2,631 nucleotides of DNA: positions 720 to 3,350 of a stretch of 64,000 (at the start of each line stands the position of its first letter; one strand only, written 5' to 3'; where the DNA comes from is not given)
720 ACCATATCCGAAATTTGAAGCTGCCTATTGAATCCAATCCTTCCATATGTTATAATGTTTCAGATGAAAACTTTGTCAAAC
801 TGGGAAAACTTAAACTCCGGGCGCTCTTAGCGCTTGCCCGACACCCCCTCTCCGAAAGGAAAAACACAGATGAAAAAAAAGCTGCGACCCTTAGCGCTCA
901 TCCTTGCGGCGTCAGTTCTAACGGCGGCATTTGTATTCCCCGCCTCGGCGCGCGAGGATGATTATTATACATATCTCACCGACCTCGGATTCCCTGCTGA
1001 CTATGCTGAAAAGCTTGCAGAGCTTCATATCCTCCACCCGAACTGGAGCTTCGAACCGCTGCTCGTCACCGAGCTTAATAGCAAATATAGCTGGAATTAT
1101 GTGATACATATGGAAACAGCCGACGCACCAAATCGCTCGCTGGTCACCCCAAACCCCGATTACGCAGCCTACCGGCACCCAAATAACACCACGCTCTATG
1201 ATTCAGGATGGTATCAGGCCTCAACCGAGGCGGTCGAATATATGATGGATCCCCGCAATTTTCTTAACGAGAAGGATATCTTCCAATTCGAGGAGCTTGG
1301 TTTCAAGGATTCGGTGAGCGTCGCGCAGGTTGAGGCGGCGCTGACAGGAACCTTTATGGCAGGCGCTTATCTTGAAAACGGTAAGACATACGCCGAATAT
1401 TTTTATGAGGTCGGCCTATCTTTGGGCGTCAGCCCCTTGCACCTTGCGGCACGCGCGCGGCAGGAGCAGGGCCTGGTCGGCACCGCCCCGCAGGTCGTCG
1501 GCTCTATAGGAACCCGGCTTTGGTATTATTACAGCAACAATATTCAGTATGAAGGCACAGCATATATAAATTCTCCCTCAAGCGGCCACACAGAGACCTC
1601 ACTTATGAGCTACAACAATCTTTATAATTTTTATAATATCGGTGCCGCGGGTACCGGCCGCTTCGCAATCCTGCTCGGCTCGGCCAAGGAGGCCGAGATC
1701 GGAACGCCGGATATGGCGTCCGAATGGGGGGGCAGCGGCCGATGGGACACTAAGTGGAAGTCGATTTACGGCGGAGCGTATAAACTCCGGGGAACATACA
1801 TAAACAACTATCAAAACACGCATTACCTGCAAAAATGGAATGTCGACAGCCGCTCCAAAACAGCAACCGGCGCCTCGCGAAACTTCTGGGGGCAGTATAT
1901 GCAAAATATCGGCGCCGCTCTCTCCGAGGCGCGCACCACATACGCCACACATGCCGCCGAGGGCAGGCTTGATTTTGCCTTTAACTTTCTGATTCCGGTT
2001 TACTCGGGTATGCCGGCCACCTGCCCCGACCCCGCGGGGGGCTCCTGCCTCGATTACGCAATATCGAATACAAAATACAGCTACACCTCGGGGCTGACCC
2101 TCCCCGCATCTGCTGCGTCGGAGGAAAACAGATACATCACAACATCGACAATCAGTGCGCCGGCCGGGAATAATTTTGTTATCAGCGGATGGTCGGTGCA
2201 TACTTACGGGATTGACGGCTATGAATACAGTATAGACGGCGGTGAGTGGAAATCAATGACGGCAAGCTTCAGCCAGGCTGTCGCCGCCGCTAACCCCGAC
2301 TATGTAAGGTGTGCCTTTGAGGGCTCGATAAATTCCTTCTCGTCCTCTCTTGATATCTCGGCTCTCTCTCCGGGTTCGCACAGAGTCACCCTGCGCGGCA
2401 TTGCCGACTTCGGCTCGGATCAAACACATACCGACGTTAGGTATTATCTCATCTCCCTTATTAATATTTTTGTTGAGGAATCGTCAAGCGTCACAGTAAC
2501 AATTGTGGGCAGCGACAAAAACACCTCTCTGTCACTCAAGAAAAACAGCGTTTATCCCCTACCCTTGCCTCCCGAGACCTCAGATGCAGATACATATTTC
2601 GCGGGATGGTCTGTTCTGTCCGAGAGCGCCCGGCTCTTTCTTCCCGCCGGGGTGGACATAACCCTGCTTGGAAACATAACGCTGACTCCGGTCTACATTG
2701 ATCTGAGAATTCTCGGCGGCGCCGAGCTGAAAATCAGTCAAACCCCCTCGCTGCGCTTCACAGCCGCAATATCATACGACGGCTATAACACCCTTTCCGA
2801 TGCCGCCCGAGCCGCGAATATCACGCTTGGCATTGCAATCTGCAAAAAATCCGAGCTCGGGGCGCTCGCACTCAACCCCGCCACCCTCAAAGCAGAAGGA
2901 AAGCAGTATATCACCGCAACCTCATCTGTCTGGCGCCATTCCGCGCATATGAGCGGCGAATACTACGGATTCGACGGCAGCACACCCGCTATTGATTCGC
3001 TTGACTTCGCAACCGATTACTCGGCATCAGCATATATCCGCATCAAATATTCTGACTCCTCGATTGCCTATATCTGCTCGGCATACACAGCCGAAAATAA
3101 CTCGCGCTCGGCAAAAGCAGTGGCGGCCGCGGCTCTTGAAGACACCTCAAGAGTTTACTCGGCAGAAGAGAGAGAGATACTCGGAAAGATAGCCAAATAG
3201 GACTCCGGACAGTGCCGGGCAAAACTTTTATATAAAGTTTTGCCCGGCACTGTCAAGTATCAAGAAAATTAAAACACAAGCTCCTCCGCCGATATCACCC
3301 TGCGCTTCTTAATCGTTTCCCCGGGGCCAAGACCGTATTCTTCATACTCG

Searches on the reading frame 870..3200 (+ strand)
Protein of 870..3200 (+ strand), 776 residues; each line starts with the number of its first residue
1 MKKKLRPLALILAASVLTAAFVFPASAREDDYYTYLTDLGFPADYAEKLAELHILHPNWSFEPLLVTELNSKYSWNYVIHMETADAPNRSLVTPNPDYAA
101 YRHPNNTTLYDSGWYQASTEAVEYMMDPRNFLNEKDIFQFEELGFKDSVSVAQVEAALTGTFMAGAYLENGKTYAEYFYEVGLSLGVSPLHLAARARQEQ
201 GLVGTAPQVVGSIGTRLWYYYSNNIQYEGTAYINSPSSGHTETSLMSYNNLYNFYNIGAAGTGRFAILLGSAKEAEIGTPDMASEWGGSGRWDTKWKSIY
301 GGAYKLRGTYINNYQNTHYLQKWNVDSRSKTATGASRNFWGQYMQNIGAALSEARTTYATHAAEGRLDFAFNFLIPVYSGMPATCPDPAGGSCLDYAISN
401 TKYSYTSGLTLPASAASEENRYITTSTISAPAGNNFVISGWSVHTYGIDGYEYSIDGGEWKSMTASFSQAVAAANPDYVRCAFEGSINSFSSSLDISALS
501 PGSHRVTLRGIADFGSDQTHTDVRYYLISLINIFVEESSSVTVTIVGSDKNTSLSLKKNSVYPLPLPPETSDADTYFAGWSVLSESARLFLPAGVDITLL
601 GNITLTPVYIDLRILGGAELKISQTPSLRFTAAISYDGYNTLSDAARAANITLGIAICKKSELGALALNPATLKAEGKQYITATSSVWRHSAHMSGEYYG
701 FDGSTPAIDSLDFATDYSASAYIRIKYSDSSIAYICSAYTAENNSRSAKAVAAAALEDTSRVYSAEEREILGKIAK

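Call 47: find_encoding_contigs(protein=window:870-3200:+, flank=10000, max_places=2)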
Protein window:870-3200:+ (776 aa): no gene with exactly this product is on record in the collection.
